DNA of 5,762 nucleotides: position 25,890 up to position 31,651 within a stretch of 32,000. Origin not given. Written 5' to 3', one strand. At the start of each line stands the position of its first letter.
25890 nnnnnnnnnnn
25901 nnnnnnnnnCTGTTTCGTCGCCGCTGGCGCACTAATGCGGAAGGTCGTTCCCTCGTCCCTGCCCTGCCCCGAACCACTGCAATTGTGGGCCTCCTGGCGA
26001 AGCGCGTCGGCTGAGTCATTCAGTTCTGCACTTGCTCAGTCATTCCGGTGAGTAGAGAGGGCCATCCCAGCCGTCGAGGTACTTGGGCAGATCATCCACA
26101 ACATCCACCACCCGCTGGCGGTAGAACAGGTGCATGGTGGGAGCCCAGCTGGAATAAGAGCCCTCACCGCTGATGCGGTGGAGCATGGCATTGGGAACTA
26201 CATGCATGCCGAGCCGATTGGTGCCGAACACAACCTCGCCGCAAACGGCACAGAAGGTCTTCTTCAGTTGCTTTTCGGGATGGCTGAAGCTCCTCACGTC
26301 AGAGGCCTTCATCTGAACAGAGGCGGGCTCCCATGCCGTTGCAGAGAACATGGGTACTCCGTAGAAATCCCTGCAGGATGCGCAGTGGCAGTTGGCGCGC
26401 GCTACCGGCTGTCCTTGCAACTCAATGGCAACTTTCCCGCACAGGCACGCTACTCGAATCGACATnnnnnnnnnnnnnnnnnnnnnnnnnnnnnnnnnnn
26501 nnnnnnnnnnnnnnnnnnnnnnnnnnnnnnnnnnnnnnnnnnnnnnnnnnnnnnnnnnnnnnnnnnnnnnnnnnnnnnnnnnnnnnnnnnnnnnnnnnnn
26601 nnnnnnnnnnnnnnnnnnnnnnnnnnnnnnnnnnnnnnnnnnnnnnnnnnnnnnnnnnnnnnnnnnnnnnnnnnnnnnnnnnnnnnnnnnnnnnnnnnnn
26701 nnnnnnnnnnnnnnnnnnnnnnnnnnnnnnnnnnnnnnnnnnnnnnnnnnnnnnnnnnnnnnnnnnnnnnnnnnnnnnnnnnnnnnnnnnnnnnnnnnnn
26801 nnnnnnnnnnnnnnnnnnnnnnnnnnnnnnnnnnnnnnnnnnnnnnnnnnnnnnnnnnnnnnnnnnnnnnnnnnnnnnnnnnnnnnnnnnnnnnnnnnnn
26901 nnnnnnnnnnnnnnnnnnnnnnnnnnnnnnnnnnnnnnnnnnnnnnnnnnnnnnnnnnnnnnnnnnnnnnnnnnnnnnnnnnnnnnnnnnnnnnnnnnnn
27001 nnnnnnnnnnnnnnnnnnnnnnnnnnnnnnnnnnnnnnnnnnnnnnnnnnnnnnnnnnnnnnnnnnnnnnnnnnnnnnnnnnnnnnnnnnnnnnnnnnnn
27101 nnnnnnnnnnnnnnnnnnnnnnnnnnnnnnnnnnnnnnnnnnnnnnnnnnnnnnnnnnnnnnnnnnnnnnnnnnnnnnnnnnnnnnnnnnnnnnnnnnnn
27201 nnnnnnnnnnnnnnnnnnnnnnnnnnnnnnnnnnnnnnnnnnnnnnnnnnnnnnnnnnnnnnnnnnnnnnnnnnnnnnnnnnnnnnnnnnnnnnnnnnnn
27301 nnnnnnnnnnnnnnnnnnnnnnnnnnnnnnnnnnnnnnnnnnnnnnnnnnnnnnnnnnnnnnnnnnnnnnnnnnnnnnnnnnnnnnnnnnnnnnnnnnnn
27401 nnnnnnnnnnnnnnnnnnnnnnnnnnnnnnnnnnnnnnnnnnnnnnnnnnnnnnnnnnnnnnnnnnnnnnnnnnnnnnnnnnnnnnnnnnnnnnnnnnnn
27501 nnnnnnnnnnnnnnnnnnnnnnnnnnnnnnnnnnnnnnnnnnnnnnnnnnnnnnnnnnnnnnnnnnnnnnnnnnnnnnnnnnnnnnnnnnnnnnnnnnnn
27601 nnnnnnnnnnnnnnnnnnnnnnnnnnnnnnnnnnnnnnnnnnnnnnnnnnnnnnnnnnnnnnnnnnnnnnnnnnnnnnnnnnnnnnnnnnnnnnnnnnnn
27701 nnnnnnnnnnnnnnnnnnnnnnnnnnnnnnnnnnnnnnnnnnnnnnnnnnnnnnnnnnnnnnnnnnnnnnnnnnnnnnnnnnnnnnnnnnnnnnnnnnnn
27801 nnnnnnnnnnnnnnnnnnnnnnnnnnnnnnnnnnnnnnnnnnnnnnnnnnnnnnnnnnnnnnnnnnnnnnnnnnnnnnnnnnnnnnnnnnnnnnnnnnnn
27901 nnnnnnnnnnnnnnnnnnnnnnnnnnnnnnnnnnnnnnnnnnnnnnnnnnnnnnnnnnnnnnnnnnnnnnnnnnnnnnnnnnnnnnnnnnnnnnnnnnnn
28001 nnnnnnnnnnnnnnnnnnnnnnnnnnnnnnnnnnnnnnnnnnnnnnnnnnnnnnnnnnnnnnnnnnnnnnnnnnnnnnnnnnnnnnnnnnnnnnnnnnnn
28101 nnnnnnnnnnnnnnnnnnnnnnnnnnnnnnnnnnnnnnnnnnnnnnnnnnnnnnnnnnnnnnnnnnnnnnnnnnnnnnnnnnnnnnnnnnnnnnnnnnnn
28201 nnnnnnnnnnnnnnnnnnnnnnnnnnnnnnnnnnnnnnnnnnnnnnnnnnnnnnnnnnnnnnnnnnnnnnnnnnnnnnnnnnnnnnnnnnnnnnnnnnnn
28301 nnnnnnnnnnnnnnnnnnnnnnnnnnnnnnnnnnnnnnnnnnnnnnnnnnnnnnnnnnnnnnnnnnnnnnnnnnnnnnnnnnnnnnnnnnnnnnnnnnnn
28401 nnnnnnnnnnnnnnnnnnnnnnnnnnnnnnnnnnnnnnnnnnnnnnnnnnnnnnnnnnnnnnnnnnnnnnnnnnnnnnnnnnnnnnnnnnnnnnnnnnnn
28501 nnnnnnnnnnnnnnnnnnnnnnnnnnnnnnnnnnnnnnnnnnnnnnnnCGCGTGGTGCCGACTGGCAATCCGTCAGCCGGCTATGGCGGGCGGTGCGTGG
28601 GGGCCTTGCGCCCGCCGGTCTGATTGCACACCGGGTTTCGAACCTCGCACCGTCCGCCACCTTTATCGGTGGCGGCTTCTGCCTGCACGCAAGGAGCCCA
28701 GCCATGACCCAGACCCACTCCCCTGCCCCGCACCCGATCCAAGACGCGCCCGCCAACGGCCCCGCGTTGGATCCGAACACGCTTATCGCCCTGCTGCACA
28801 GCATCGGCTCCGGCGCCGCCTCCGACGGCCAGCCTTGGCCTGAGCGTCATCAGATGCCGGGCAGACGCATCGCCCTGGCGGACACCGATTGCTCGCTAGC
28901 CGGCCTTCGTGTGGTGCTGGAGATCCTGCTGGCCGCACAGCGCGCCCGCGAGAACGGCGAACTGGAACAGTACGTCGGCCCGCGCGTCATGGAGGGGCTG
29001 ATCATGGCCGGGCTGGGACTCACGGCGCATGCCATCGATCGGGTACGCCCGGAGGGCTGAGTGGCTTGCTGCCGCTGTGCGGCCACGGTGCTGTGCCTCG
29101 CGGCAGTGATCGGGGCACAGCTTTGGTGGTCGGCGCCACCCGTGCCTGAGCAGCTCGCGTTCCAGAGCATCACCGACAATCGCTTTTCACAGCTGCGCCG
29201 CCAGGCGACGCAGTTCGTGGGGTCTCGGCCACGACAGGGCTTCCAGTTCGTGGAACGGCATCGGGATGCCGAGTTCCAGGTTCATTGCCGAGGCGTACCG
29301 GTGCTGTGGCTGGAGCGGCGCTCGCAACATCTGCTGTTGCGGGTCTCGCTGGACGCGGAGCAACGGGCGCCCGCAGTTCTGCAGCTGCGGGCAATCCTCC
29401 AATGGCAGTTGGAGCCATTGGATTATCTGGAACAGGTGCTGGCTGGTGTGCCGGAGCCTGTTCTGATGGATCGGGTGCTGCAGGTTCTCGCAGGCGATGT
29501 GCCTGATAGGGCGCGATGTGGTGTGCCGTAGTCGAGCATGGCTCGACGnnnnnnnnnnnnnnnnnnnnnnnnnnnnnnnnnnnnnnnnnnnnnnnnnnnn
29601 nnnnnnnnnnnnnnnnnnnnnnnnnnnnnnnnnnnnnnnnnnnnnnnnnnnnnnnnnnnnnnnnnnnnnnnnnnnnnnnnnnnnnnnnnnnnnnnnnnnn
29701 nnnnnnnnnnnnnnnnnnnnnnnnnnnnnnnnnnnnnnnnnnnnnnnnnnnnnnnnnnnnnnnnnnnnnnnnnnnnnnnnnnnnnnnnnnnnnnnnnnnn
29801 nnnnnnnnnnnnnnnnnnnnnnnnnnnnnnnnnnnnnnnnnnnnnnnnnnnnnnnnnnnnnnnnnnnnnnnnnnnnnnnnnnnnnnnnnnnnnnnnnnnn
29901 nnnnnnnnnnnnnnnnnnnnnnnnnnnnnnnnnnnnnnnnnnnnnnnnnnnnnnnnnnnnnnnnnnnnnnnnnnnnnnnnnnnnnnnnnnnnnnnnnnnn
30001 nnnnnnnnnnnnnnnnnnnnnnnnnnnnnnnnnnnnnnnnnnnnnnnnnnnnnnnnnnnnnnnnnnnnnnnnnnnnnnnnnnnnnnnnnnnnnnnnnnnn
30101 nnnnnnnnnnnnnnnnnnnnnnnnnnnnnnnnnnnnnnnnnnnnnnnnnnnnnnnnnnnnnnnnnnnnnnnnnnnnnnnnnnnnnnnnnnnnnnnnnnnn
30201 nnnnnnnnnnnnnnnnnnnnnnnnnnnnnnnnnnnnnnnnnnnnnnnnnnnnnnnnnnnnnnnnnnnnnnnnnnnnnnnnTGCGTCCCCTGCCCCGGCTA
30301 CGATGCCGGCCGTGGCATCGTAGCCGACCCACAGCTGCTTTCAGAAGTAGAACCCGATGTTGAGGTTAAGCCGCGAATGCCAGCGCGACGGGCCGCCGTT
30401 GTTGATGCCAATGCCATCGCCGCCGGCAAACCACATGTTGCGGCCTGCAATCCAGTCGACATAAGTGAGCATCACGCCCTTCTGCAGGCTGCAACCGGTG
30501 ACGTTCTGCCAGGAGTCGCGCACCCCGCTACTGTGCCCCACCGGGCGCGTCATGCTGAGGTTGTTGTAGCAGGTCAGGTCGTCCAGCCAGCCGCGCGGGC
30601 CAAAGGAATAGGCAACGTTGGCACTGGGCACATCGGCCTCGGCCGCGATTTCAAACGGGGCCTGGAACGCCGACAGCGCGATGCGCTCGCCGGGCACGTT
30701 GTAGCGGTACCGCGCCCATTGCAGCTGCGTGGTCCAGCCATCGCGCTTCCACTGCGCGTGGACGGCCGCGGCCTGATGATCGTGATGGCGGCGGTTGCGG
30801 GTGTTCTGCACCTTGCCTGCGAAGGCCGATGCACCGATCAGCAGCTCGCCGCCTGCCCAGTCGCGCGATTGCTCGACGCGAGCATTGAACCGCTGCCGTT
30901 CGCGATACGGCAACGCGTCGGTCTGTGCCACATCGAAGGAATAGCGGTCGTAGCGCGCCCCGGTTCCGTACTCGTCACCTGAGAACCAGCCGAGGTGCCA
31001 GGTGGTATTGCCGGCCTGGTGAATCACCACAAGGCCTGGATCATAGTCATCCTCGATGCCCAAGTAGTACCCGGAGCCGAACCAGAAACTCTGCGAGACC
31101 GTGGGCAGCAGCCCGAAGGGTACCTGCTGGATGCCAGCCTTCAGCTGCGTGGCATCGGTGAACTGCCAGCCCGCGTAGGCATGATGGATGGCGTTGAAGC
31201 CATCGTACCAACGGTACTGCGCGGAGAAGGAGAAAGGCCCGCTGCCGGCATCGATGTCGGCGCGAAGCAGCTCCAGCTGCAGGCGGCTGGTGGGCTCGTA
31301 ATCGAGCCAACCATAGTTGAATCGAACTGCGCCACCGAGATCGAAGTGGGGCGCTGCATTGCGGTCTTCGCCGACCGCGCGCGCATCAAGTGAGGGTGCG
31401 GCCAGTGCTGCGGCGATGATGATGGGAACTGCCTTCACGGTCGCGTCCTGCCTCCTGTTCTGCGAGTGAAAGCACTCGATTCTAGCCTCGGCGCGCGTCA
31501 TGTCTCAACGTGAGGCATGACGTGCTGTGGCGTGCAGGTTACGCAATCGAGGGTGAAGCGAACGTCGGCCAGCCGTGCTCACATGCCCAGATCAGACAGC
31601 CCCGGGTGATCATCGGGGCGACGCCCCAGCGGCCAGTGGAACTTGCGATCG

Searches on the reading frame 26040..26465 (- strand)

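Call 9: search_protein_families(library=pfam, proteins=[window:26040-26465:-], max_evalue=0.01)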
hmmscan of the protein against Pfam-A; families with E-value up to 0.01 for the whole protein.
window:26040-26465:- (141 aa): 1 family
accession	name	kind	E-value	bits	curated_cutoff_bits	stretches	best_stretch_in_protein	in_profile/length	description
PF04828.22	GFA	-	2.4e-19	70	24.3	1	4-116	3-114/115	Glutathione-dependent formaldehyde-activating enzyme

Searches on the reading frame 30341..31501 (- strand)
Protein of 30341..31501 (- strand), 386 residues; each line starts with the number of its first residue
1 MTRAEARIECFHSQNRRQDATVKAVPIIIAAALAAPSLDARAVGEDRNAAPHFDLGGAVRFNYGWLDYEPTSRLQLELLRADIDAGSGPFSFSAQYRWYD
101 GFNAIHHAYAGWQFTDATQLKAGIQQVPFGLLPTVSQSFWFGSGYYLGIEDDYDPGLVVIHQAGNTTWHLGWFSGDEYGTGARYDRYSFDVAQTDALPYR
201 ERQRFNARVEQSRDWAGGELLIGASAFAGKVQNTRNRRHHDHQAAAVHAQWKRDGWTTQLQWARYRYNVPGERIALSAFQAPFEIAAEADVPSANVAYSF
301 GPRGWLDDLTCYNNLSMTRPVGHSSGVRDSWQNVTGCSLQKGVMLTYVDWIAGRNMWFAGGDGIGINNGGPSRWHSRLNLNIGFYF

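Call 9: search_protein_families(library=pfam, proteins=[window:30341-31501:-], max_evalue=0.01)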
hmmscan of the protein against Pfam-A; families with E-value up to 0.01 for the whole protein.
window:30341-31501:- (386 aa): 1 family
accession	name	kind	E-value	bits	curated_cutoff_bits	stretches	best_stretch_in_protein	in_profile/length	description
PF07396.17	Porin_O_P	-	0.00066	19.5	20.9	0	105-131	68-94/370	Phosphate-selective porin O and P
